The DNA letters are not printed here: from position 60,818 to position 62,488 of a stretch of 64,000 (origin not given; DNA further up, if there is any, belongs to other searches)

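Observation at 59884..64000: Second, divergent GRE locus: GRE (GCxE type), FGGY kinase and a second PMI-like cupin, with no activase in view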

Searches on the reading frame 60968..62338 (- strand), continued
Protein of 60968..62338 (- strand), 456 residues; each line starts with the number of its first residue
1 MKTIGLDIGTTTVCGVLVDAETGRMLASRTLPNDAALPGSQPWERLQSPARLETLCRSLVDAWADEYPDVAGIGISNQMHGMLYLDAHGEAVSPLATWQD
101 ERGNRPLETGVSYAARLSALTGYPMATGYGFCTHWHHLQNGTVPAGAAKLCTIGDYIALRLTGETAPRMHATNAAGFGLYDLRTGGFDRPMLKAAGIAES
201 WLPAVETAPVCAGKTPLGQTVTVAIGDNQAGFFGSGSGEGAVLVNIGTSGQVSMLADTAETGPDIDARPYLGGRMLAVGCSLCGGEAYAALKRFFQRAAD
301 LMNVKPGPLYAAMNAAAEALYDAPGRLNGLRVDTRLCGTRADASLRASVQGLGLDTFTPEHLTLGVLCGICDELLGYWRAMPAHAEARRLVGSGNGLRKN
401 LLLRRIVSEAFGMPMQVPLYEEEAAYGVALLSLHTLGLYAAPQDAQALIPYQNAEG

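Call 35: search_solved_structures(query=P0001, max_evalue=1e-20, show_alignments=5)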
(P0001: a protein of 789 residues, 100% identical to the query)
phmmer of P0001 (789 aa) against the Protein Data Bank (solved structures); distinct sequences matched with E-value up to 1e-20: 28.
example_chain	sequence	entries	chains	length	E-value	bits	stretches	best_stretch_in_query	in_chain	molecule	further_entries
1r8w_A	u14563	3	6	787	9.7e-51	175.9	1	43-782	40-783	glycerol dehydratase | B12-independent glycerol dehydratase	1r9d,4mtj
9rco_A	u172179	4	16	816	1.6e-50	175.2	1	38-783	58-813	Glycyl radical protein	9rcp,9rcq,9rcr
2f3o_A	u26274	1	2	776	1.4e-49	172.1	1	159-785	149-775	pyruvate formate-lyase 2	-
6vxc_A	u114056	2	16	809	9.9e-43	149.4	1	172-782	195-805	Trans-4-hydroxy-L-proline dehydratase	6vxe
6lon_B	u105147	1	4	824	3.2e-42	147.7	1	193-783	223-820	PFL2/glycerol dehydratase family glycyl radical enzyme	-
8yjo_A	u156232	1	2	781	3.9e-42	147.5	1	159-781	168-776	Probable dehydratase PflD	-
8id0_A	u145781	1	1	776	2.1e-39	138.4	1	16-783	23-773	formate C-acetyltransferase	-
8id1_A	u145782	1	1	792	1.5e-37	132.3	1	166-782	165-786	Formate C-acetyltransferase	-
7vua_A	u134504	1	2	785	1.7e-37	132.1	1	191-782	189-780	HplG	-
9f3w_A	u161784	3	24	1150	9.3e-37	129.7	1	41-782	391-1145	Choline trimethylamine-lyase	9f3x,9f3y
8iof_A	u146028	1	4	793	1.8e-35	125.4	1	43-785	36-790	Benzylsuccinate synthase alpha subunit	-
7kq3_A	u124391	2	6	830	1.1e-34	122.8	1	191-781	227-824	Isethionate sulfite-lyase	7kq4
9ht9_A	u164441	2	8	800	4.5e-34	120.8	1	16-784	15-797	Choline trimethylamine-lyase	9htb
9r0v_A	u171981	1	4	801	5.2e-34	120.6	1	17-784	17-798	Choline trimethylamine-lyase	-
6vue_A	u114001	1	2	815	5.6e-34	120.5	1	17-784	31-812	Choline trimethylamine-lyase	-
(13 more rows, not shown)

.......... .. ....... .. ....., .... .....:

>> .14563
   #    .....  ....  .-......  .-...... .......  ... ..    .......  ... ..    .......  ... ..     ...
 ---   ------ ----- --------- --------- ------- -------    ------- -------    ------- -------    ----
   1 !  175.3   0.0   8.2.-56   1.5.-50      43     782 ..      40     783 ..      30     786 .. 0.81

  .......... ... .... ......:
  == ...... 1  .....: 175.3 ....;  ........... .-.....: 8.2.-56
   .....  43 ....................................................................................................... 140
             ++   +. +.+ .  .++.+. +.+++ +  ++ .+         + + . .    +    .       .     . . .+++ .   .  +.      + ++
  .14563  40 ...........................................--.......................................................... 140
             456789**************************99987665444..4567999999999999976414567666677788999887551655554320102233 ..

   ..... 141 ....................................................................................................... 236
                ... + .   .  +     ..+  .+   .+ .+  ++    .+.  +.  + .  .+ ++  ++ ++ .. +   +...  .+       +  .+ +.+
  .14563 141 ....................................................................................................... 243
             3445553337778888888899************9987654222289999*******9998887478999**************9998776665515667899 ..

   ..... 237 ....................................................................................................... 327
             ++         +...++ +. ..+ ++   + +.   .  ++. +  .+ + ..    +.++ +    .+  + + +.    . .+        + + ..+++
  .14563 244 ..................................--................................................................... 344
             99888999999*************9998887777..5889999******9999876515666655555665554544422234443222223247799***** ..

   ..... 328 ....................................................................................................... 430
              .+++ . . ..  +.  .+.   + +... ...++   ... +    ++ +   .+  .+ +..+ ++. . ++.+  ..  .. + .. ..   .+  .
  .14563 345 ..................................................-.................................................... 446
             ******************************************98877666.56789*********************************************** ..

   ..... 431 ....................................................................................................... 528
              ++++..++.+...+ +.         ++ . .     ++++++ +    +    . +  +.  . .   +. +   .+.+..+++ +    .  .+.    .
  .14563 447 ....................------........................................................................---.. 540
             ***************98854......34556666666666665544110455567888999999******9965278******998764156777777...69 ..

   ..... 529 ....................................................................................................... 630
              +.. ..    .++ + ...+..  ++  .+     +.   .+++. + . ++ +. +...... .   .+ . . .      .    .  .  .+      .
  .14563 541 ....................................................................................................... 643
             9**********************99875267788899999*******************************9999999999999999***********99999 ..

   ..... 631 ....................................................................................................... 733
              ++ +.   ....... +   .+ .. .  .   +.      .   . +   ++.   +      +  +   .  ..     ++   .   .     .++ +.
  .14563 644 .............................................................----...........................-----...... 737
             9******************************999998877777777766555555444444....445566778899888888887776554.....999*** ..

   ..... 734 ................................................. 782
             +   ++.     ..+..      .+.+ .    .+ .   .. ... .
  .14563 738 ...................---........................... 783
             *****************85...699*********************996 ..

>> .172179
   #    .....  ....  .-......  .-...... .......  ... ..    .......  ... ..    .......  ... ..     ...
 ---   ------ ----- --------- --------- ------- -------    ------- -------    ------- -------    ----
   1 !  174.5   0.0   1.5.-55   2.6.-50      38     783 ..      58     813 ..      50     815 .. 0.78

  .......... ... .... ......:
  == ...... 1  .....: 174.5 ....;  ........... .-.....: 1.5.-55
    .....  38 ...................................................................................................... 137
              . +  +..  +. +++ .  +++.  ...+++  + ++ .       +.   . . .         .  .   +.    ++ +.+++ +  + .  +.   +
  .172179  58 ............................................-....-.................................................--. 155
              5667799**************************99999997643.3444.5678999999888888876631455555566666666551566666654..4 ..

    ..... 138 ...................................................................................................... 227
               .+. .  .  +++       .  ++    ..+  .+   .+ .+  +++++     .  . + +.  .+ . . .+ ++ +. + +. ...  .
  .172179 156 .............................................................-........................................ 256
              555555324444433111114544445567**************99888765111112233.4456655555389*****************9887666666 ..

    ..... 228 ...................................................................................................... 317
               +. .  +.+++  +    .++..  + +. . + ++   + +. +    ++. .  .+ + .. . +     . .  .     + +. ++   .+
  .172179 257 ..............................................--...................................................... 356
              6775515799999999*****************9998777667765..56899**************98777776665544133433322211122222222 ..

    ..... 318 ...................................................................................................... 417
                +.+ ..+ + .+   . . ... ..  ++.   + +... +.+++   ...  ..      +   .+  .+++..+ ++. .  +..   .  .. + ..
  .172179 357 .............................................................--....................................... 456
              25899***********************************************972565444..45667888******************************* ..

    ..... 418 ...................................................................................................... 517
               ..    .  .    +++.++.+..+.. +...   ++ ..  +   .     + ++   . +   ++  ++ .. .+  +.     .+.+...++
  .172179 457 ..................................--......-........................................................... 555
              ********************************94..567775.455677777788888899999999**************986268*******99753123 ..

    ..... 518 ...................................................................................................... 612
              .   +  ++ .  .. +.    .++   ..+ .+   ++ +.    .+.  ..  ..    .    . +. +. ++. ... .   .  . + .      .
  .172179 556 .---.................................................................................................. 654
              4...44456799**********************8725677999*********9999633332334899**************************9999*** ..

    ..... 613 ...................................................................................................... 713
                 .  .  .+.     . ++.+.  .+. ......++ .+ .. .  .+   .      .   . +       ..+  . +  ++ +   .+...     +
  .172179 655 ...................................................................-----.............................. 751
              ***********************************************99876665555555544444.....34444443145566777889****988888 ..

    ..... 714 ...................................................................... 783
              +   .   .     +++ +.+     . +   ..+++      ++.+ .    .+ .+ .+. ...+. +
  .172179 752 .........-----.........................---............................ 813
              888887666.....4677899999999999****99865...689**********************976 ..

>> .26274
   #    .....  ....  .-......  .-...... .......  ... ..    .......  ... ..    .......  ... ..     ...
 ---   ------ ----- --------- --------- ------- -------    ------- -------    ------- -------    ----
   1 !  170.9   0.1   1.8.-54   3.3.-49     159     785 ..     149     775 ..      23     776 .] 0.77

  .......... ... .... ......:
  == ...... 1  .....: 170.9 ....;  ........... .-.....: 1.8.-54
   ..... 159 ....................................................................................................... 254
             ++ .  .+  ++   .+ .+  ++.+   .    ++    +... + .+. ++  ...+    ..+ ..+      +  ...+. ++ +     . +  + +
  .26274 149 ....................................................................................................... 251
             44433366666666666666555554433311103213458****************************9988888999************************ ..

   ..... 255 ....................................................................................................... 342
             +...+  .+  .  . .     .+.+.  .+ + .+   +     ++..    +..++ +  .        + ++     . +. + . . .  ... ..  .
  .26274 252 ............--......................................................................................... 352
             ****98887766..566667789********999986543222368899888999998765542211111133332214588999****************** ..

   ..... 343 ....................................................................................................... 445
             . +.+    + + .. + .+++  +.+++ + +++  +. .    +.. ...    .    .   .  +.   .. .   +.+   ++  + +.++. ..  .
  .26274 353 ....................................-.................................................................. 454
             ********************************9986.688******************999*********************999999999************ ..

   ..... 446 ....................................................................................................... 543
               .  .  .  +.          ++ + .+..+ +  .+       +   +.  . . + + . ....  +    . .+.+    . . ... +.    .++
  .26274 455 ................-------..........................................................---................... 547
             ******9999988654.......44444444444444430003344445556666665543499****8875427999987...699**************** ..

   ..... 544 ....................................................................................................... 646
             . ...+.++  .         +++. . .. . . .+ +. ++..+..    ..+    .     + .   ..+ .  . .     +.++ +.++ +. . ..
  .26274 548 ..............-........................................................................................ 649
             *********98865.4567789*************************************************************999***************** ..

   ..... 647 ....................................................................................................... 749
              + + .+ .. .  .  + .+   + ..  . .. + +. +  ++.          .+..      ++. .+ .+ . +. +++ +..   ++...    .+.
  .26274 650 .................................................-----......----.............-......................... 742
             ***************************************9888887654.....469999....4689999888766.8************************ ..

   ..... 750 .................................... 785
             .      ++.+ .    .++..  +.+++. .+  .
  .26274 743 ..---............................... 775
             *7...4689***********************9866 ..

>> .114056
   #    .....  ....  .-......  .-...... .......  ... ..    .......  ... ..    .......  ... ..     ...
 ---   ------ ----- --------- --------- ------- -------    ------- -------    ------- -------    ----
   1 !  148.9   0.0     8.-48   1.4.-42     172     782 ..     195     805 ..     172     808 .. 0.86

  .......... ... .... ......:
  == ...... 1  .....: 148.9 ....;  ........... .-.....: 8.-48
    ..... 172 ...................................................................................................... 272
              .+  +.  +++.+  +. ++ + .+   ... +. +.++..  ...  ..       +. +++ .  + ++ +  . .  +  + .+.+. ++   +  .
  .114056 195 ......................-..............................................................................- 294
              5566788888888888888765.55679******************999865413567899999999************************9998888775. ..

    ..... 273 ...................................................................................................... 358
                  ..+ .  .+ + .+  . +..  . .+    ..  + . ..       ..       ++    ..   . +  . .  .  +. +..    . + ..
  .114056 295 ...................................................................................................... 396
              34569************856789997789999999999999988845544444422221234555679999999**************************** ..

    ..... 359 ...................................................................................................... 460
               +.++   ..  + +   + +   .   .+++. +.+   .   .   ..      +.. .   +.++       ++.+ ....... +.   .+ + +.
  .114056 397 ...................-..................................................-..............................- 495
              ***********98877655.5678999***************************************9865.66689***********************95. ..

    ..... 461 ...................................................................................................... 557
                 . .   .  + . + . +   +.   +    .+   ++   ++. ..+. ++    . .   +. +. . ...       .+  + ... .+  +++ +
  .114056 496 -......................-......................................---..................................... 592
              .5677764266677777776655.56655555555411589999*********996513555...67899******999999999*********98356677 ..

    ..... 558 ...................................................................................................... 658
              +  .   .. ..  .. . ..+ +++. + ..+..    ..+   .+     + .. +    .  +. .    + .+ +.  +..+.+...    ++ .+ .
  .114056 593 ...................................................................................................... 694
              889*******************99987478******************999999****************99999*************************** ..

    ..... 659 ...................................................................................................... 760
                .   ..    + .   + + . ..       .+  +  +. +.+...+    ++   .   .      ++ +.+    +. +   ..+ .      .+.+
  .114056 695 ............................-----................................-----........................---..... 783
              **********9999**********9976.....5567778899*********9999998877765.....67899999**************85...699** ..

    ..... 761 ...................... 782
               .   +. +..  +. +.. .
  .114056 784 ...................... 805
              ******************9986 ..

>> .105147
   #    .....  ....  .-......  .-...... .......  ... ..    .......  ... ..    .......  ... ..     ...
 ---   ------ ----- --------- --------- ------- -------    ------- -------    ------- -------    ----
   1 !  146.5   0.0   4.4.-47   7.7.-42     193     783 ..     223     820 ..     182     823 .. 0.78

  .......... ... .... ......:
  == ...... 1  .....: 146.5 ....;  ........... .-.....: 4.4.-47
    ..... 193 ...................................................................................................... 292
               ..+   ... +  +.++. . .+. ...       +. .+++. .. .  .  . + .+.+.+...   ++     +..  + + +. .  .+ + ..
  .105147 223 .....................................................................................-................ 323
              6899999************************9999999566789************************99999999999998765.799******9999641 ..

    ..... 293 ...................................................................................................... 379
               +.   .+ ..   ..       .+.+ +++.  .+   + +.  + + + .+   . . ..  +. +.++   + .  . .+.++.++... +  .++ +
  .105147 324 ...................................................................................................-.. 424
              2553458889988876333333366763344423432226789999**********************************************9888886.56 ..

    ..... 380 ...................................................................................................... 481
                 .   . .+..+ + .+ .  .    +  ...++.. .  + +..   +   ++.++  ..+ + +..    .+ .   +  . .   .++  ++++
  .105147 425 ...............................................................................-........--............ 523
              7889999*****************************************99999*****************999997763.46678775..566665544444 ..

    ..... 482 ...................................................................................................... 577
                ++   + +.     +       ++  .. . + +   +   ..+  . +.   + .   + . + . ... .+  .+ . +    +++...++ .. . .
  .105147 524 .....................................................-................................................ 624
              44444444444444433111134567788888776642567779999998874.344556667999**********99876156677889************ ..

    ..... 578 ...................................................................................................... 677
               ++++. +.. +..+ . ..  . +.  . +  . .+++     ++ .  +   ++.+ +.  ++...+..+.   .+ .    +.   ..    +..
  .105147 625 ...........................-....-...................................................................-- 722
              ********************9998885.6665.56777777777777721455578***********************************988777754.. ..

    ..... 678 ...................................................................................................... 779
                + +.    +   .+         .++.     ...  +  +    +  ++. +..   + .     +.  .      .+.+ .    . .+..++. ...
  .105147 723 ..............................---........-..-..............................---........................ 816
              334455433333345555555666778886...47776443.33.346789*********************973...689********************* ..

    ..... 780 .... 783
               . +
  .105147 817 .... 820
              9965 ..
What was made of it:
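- On B12-independent glycerol dehydratase / PFL2-3 subfamily: GD His281/Ser282/Asp447 positions are replaced (call 35).
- Closest known: B12-independent glycerol dehydratase. Different: GD positions His281/Ser282/Asp447 correspond to Phe276/Ala277/Thr431 (call 35).
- By alignment, GD positions 281/282 (His-Ser) correspond to Phe276/Ala277 and GD Asp447 to Thr431 in GRE2 (call 35).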
